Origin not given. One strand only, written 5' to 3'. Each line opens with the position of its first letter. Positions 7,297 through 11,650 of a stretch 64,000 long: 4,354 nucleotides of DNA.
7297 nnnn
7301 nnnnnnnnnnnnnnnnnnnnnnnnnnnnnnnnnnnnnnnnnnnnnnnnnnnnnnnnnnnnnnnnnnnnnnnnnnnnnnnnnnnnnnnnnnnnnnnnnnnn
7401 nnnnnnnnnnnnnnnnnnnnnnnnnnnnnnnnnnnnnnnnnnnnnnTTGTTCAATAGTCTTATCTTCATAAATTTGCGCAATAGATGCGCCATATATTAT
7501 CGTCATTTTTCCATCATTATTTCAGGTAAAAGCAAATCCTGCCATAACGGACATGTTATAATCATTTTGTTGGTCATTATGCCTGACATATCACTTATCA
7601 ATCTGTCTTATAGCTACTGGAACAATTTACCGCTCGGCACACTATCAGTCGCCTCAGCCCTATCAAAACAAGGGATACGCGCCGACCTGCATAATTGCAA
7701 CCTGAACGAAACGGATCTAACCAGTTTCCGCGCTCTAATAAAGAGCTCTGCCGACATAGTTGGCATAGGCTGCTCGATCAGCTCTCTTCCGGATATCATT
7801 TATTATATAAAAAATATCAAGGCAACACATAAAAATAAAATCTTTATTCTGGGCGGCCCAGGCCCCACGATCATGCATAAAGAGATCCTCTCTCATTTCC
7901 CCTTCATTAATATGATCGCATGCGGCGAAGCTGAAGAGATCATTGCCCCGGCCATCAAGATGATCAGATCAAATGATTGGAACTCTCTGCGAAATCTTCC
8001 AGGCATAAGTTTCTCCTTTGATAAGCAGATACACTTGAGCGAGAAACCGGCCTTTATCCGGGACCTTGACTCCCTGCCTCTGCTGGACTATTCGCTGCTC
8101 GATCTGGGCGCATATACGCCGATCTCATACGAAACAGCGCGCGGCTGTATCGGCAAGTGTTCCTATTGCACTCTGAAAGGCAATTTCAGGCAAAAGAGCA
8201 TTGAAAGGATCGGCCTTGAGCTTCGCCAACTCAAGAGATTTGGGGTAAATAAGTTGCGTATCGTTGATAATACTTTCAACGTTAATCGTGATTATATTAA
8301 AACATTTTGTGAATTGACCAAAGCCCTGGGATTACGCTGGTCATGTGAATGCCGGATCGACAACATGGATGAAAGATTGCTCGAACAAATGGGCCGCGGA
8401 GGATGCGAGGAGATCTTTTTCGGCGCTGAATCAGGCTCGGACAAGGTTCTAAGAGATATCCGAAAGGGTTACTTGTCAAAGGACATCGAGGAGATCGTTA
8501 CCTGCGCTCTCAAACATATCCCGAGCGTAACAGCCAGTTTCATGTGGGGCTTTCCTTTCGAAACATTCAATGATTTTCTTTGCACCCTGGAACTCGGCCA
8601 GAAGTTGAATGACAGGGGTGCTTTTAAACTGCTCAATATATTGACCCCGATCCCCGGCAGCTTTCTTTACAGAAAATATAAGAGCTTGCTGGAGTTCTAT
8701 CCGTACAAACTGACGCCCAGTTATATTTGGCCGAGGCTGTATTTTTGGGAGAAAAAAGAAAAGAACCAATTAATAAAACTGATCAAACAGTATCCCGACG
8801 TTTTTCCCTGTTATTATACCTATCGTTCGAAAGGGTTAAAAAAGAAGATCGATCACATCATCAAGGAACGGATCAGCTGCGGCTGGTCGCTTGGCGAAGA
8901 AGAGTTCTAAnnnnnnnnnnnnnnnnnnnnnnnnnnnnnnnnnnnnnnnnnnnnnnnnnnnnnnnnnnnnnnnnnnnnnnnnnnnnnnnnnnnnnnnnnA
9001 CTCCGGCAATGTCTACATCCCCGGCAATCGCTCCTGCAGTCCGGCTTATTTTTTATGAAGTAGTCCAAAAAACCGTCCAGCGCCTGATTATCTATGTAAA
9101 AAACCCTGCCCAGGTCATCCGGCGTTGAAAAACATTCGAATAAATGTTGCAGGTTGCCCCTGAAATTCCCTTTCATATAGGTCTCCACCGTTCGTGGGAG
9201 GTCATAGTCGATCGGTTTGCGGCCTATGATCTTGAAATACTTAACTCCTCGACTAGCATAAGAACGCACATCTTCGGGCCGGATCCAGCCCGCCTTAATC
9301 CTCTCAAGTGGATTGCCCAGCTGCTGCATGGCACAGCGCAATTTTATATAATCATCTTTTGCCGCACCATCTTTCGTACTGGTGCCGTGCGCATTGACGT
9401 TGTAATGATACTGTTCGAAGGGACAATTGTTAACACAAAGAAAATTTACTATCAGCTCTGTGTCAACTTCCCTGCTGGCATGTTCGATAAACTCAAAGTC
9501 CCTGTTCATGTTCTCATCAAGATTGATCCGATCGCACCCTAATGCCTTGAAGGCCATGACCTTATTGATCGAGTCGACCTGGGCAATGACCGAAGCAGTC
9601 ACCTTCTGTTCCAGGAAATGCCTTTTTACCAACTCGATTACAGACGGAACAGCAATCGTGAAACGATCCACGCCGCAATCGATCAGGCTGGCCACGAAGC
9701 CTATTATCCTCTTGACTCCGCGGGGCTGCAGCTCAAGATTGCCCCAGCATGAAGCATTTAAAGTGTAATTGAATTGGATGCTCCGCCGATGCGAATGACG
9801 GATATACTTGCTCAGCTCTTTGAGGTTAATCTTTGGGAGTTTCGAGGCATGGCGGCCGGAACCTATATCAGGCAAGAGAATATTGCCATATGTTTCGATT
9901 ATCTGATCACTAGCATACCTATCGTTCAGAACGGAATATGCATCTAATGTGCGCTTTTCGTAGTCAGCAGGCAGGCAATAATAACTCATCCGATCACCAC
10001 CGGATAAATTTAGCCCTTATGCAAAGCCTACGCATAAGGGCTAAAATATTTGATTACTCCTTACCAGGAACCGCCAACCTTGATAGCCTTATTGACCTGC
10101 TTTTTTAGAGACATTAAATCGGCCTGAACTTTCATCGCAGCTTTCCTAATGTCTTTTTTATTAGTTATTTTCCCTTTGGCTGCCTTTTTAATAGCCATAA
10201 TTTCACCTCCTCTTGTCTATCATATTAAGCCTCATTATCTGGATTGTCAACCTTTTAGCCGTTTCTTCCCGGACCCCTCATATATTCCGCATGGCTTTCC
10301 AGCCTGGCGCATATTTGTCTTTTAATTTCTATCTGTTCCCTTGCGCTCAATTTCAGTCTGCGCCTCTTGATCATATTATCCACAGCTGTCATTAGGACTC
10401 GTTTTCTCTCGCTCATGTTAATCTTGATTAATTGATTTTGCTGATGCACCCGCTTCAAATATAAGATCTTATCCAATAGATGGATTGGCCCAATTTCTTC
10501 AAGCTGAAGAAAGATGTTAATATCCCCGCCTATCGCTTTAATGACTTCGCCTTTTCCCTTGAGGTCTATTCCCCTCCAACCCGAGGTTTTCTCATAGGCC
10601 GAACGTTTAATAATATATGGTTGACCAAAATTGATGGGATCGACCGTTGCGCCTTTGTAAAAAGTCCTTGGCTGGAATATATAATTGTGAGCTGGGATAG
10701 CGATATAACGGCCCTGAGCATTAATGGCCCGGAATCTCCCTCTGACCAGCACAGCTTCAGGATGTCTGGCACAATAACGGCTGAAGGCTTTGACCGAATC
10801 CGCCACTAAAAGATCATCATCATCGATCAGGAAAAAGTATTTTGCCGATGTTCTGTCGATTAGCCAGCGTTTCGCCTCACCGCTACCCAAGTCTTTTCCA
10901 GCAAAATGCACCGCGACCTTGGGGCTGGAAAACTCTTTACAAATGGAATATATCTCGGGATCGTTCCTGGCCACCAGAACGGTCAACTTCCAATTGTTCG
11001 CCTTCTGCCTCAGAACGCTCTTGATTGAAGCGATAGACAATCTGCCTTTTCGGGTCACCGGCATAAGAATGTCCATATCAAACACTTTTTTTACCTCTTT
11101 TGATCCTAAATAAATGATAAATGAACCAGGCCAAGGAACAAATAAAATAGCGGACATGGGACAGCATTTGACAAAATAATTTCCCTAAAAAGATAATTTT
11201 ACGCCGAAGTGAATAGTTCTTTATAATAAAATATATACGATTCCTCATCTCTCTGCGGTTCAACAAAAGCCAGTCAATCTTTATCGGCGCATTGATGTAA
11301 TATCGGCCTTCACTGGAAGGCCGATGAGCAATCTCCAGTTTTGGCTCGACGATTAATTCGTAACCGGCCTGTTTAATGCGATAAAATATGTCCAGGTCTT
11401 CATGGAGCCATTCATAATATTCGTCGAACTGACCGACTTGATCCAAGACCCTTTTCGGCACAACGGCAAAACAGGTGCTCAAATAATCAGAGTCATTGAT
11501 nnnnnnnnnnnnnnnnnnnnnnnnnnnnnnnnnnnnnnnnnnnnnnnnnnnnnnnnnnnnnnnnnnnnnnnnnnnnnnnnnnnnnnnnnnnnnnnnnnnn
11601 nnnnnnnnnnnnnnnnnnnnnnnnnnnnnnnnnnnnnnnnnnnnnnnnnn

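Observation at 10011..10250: Hidden 45-aa ORF with its own near-consensus promoter, strong SD and trailing hairpin inside the rSAM/GT operon: candidate precursor peptide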

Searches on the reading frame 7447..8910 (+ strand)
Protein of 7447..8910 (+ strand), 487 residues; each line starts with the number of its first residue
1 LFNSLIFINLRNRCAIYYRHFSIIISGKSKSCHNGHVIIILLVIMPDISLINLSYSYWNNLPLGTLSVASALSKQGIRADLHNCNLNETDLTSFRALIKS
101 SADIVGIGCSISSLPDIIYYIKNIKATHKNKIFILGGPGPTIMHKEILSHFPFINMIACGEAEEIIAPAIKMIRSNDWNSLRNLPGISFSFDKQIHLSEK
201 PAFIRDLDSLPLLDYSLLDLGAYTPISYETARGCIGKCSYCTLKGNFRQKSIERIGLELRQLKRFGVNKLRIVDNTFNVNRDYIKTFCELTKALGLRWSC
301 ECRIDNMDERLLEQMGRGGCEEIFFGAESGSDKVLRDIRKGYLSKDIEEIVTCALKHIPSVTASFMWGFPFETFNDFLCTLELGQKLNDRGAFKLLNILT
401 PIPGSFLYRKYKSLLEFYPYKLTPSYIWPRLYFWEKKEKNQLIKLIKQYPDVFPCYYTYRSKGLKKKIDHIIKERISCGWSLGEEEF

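Call 5: search_protein_families(library=pfam, proteins=[window:7447-8910:+], max_evalue=0.01)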
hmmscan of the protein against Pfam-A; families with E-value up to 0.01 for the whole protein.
window:7447-8910:+ (487 aa): 2 families
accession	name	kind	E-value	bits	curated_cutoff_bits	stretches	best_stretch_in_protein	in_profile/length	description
PF04055.27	Radical_SAM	-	4.5e-19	69.7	29.5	1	229-382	2-164/166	Radical SAM superfamily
PF02310.24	B12-binding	-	6.6e-13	49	32.1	1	62-166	14-117/121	B12 binding domain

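Call 6: search_protein_families(library=ncbifam, proteins=[window:7447-8910:+], max_evalue=0.01)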
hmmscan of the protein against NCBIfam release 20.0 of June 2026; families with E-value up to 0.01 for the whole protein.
window:7447-8910:+ (487 aa): 25 families
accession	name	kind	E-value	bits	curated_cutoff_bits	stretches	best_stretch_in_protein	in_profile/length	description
NF050148.1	rSAM_ApyD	equivalog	1.4e-47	162.5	750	1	96-461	69-434/645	RiPP biosynthesis radical SAM protein ApyD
TIGR04014.1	B12_SAM_MJ_0865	equivalog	1.8e-30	106.1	360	1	123-408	59-355/434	methyl-coenzyme M reductase glutamine C-methyltransferase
TIGR04479.1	bcpD_PhpK_rSAM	subfamily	5.7e-30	104.2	600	1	59-381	69-403/504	PhpK family radical SAM P-methyltransferase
TIGR02026.1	BchE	equivalog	2.4e-28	99.3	481.35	1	61-383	21-361/497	magnesium-protoporphyrin IX monomethyl ester anaerobic oxidative cyclase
TIGR03471.1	HpnJ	equivalog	4.6e-26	91.7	577.6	1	102-411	69-387/472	hopanoid biosynthesis associated radical SAM protein HpnJ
TIGR03975.1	rSAM_ocin_1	subfamily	2.1e-25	89.3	281.85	1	95-383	122-426/606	RiPP maturation radical SAM C-methyltransferase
TIGR04013.1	B12_SAM_MJ_1487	hypoth_equivalog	5.6e-24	84.7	251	2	96-273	37-203/382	TIGR04013 family B12-binding domain/radical SAM domain-containing protein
TIGR04072.2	rSAM_ladder_B12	equivalog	1.3e-22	80.1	360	1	58-391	14-353/443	lipid biosynthesis B12-binding/radical SAM protein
TIGR04385.1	B12_rSAM_cofa1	equivalog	1.4e-16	60.8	450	1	61-345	19-321/438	B12 lower ligand biosynthesis radical SAM protein BzaD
NF033070.1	rSAM_AprD4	equivalog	1.3e-14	53.9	500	1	228-409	203-388/456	AprD4 family radical SAM diol-dehydratase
NF045585.1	rSAM_slr0320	equivalog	6.8e-13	47.9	775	1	122-347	130-367/511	photosystem II high light acclimation radical SAM protein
NF038361.1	rSAM_Sden_1168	equivalog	4.6e-12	45.3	575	1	93-408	131-470/560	Sden_1168 family B12-binding radical SAM P-methyltransferase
TIGR04190.1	B12_SAM_Ta0216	equivalog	5.2e-12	45.1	500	1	54-218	29-195/554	TIGR04190 family B12-binding domain/radical SAM domain protein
TIGR04367.1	HpnR_B12_rSAM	equivalog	8.1e-12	44.4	650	1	57-341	17-307/490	hopanoid C-3 methylase HpnR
TIGR00089.1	TIGR00089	subfamily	8e-11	41.4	251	1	117-387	55-318/429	MiaB/RimO family radical SAM methylthiotransferase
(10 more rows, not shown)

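Call 44: search_solved_structures(query=window:7447-8910:+, max_evalue=0.001)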
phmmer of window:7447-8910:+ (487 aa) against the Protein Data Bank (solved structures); distinct sequences matched with E-value up to 0.001: 5.
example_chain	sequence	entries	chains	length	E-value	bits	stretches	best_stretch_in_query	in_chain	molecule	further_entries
9ccb_A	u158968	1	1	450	1.9e-20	76.2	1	112-415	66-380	Radical SAM core domain-containing protein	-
6fd2_B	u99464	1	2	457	1.7e-13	53.2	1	231-409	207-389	Putative apramycin biosynthetic oxidoreductase 4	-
2qgq_A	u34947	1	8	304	5.9e-05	25.1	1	222-379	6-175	Protein TM_1862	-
4jc0_A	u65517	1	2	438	0.0001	24.3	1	222-379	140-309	Ribosomal protein S12 methylthiotransferase RimO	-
9n1b_A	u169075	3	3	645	0.0002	23.3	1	71-277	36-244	Radical SAM protein | Radical SAM enzyme CysS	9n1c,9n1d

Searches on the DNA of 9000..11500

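Call 60: search_rna_families(source=window, start=9000, end=11500, threshold=evalue, max_evalue=1)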
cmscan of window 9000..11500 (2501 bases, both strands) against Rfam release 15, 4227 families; matches with E-value up to 1: 0.
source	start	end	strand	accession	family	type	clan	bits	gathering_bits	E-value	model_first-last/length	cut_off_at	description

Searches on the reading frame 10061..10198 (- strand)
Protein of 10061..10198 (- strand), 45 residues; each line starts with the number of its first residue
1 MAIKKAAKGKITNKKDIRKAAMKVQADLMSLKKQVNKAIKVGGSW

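Call 5: search_protein_families(library=pfam, proteins=[window:10061-10198:-], max_evalue=0.01)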
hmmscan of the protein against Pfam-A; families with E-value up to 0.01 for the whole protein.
window:10061-10198:- (45 aa): 0 families

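Call 6: search_protein_families(library=ncbifam, proteins=[window:10061-10198:-], max_evalue=0.01)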
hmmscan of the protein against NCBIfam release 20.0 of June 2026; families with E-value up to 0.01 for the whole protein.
window:10061-10198:- (45 aa): 0 families

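Call 7: find_homologous_proteins(query=window:10064-10198:-, max_evalue=10)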
Query seq(45 aa) (45 aa): 1 proteins with E <= 10 among 1 candidates.
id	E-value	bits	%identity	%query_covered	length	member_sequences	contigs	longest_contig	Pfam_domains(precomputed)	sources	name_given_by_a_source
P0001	1.7e-18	81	100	100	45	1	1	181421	-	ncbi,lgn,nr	ncbi:MAG: hypothetical protein JW782_04855 [Candidatus Saganbacteria bacterium]|nr:hypothetical prot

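Call 8: find_encoding_contigs(protein=window:10061-10198:-, flank=10000, max_places=10)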
Protein window:10061-10198:- (45 aa): 1 contig read that carries it; 1 place shown.
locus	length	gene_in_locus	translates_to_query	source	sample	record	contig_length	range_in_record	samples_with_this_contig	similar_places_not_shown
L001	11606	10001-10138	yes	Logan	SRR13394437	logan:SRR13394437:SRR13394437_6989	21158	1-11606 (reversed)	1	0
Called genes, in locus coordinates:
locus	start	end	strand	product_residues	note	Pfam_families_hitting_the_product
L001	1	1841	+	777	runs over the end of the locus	PF00395:SLH (faint)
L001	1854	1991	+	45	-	-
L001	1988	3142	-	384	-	PF04055:Radical_SAM (weak), PF04459:DUF512 (weak)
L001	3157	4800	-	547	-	PF02310:B12-binding, PF04055:Radical_SAM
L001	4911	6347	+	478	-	PF02310:B12-binding, PF04055:Radical_SAM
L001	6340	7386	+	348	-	PF13353:Fer4_12, PF04055:Radical_SAM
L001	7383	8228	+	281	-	PF00535:Glycos_transf_2, PF10111:Glyco_tranf_2_2 (faint), PF13641:Glyco_tranf_2_3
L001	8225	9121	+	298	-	PF00535:Glycos_transf_2, PF10111:Glyco_tranf_2_2, PF13641:Glyco_tranf_2_3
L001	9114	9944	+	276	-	PF00535:Glycos_transf_2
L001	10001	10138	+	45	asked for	-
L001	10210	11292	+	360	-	PF01136:Peptidase_U32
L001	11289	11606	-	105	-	?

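Call 20: search_protein_representatives(protein=window:10061-10198:-)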
Query: 45 residues. Proteins with E-value up to 0.001 (for the whole library): 1; up to 1e-10: 1; up to 1e-30: 0. The best 1 are listed.
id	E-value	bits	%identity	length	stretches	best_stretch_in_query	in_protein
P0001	5.3e-19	81.1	100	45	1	1-45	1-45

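Call 32: list_cluster_members(proteins=[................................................, window:10064-10198:-, window:18211-18345:-])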
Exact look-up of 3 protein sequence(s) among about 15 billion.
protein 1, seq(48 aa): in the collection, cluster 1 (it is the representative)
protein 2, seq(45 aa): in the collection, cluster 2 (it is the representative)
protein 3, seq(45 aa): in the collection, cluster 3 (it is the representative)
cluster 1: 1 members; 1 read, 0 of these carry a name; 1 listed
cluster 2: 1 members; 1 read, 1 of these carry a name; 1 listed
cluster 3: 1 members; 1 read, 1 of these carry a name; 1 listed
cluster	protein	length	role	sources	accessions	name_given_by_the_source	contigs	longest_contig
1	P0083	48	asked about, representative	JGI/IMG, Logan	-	-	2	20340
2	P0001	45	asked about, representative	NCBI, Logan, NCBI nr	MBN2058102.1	MAG: hypothetical protein JW782_04855 [Candidatus Saganbacteria bacterium] | hypothetical protein [Candidatus Saganbacteria bacterium]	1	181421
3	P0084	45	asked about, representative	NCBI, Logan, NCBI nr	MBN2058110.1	MAG: hypothetical protein JW782_04895 [Candidatus Saganbacteria bacterium] | hypothetical protein [Candidatus Saganbacteria bacterium]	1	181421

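Call 34: find_encoding_contigs(protein=P0083, flank=10000, max_places=6)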
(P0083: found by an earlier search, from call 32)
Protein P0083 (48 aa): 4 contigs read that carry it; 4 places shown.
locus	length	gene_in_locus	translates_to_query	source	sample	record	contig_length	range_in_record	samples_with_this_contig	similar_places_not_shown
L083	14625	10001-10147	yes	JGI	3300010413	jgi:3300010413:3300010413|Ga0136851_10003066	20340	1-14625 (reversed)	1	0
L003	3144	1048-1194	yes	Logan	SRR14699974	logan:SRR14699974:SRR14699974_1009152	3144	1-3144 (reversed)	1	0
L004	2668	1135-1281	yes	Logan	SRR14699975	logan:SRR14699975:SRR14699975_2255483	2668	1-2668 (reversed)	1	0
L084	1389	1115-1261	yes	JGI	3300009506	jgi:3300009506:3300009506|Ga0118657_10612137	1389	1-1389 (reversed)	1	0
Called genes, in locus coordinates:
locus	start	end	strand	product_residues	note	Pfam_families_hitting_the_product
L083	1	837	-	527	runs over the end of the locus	PF02310:B12-binding, PF04055:Radical_SAM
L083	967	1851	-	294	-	PF01370:Epimerase, PF02719:Polysacc_synt_2 (faint), PF04321:RmlD_sub_bind, PF16363:GDP_Man_Dehyd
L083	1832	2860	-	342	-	PF01073:3Beta_HSD, PF01370:Epimerase, PF04321:RmlD_sub_bind, PF05368:NmrA (faint), PF07993:NAD_binding_4 (faint), PF13460:NAD_binding_10, PF16363:GDP_Man_Dehyd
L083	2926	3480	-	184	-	PF00908:dTDP_sugar_isom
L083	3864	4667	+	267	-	PF01209:Ubie_methyltran (weak), PF05175:MTS (faint), PF13489:Methyltransf_23, PF13847:Methyltransf_31, PF02390:Methyltransf_4, PF08241:Methyltransf_11, PF08242:Methyltransf_12, PF13649:Methyltransf_25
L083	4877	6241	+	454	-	PF02310:B12-binding, PF04055:Radical_SAM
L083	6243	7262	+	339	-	PF04055:Radical_SAM, PF13186:SPASM (weak)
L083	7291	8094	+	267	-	PF00535:Glycos_transf_2, PF10111:Glyco_tranf_2_2, PF13641:Glyco_tranf_2_3 (weak)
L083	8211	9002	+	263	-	PF00535:Glycos_transf_2, PF10111:Glyco_tranf_2_2, PF13641:Glyco_tranf_2_3, PF13632:Glyco_trans_2_3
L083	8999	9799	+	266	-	PF00535:Glycos_transf_2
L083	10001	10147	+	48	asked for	-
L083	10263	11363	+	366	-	PF01136:Peptidase_U32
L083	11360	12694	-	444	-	PF02310:B12-binding, PF04055:Radical_SAM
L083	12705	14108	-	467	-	PF00206:Lyase_1, PF10415:FumaraseC_C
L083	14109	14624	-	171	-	?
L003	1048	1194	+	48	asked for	-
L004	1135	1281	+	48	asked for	-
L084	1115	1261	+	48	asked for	-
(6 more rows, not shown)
